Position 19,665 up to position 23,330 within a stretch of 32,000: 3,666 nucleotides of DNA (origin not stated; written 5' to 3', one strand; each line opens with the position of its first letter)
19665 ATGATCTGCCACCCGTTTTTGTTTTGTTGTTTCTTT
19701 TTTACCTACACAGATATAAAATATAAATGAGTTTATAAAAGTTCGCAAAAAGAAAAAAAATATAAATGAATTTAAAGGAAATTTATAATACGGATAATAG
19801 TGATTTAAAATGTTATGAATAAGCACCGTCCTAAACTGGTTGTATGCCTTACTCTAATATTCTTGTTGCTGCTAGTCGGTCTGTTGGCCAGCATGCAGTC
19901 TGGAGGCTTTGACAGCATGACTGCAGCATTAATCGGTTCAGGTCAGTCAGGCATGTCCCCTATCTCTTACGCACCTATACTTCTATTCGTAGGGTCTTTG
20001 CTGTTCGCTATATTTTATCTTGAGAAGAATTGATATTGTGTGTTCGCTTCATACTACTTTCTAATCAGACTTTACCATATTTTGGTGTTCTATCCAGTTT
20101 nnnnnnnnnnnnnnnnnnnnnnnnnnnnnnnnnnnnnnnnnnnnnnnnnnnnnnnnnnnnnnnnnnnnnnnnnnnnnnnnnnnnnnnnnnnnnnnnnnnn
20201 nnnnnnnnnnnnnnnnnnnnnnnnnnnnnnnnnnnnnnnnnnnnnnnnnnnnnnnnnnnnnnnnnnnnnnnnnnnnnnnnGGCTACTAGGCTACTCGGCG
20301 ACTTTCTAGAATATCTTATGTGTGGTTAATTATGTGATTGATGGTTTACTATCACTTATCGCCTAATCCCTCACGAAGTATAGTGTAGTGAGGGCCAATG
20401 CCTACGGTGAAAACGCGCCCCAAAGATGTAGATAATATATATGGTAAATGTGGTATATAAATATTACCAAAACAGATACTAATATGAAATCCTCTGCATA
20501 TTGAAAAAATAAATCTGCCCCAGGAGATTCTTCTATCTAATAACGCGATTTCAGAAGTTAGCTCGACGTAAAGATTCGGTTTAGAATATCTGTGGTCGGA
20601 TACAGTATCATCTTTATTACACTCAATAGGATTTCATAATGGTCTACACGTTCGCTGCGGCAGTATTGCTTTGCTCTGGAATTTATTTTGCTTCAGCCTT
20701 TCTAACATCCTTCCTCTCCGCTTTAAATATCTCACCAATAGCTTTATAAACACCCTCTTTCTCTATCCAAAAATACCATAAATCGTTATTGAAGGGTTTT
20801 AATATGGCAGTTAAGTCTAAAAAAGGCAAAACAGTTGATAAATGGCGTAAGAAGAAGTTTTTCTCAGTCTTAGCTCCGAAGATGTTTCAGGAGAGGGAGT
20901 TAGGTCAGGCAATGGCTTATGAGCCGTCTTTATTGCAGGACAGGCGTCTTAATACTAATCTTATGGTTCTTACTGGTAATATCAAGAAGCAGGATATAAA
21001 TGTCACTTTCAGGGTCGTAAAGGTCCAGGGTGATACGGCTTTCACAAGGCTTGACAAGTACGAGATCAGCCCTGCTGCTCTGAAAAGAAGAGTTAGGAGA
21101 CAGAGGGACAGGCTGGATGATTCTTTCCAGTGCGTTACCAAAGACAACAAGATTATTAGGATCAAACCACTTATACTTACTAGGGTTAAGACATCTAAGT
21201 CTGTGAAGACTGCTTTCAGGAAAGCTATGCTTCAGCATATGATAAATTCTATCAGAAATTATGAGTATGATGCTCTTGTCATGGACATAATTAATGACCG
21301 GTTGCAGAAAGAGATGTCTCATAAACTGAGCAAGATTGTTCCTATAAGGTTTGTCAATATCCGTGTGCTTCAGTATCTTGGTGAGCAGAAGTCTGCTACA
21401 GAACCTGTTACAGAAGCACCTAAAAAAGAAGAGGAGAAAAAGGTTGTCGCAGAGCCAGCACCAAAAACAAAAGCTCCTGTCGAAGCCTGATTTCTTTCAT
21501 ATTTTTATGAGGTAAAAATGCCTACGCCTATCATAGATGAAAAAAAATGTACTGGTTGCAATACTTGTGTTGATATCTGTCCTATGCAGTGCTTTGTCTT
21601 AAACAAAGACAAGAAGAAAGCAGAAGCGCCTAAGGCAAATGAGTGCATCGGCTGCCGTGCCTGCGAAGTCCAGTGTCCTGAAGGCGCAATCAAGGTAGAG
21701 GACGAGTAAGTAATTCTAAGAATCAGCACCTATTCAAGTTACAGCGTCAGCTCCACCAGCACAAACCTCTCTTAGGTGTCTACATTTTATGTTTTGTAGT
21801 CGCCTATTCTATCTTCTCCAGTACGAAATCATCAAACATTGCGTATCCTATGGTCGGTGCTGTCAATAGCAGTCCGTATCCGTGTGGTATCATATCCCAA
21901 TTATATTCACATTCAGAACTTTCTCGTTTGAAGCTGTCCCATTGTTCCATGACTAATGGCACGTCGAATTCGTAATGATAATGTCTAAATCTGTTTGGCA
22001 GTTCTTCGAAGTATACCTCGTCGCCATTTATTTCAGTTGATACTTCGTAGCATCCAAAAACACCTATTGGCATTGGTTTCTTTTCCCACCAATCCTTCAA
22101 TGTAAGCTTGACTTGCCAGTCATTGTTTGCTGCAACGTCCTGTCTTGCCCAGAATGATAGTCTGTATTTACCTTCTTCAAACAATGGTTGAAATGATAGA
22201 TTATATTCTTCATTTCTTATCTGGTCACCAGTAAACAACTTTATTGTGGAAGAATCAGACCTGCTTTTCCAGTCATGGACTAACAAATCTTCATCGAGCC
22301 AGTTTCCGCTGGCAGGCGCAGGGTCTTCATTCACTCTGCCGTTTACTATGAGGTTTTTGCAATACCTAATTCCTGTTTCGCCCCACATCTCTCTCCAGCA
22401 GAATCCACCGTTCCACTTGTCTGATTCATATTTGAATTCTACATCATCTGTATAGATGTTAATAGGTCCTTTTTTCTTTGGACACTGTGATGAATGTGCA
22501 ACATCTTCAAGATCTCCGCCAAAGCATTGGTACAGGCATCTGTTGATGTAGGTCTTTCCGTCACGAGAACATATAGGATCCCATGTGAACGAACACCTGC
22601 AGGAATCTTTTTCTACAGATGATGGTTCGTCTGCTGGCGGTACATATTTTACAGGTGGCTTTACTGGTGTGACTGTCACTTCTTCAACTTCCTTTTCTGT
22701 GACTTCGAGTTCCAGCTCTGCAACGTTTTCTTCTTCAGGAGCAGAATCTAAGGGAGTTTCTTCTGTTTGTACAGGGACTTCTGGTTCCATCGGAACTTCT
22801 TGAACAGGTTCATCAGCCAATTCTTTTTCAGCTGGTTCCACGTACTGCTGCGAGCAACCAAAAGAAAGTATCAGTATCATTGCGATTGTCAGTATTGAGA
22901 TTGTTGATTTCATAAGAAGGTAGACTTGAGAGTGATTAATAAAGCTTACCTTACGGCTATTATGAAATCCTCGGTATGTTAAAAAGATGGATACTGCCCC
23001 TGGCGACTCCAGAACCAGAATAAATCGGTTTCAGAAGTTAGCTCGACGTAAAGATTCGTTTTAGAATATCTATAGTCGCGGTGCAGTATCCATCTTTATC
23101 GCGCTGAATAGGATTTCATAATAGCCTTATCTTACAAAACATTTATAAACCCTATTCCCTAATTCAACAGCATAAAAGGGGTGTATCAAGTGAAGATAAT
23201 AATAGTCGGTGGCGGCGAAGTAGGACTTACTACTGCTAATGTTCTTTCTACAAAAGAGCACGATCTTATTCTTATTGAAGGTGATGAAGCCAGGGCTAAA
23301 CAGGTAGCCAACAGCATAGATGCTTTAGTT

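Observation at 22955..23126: Family of ~170-bp palindromic MITE-like elements (three copies, plus a possible relic) with 17-bp perfect terminal inverted repeats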

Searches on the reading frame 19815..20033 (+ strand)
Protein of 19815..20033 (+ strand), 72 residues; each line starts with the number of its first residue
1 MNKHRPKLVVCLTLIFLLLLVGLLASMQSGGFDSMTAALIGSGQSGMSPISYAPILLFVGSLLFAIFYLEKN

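Call 83: search_protein_families(library=pfam, proteins=[window:19815-20033:+], max_evalue=0.01)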
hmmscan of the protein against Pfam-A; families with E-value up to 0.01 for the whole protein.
window:19815-20033:+ (72 aa): 1 family
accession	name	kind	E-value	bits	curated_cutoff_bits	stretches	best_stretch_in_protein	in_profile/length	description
PF04290.18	DctQ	-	0.0048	17.2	28.3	1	6-70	59-124/132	Tripartite ATP-independent periplasmic transporters, DctQ component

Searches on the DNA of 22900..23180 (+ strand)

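Call 28: search_rna_families(source=window, start=22900, end=23180, threshold=evalue, max_evalue=10, show_alignments=2)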
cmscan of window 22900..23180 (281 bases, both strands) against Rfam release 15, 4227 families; matches with E-value up to 10: 2.
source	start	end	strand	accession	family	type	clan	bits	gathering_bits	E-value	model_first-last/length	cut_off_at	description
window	22982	23137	-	RF02449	ncr1015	Gene; sRNA;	-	23.3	60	0.31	1-121/121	no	Bacillus sRNA ncr1015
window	22952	23129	+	RF04196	MIR5638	Gene; miRNA;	-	15.5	500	0.019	78-389/464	no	MIR5638 microRNA precursor family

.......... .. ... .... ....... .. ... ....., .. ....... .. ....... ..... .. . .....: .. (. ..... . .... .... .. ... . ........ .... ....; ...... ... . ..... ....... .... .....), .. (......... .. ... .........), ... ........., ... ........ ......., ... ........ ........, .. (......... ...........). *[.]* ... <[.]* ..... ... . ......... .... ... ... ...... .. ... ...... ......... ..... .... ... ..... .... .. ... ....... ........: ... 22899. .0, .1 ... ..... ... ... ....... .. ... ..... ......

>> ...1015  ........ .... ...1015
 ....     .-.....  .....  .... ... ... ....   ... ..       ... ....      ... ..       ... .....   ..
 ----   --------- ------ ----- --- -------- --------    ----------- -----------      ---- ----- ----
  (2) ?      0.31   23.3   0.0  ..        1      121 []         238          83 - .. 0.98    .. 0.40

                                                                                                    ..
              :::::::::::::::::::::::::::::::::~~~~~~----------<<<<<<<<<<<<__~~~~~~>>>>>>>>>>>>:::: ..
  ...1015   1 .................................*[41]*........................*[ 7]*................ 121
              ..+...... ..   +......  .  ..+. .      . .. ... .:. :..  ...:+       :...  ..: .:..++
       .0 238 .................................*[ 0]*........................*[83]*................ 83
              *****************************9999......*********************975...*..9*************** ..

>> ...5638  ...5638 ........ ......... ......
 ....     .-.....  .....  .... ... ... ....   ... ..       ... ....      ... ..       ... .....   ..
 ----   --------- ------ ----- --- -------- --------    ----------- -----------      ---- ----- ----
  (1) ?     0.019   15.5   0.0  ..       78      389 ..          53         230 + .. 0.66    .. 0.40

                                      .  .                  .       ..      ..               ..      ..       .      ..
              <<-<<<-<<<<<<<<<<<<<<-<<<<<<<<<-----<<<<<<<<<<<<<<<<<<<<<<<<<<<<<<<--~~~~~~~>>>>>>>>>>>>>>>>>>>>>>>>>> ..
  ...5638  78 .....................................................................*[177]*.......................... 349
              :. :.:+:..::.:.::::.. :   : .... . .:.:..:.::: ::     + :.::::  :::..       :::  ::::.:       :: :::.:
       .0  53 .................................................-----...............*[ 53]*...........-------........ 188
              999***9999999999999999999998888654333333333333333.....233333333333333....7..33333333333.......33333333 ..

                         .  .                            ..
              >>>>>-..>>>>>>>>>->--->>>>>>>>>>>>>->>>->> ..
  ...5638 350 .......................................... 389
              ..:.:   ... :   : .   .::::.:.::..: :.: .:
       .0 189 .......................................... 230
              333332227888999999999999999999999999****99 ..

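Call 81: search_dna_similar(query=window:22946-23135:+, collection=plasmids, mode=distant, max_rows=10, max_evalue=0.001)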
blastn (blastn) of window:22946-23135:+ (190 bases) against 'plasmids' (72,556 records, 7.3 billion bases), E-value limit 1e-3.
No match.
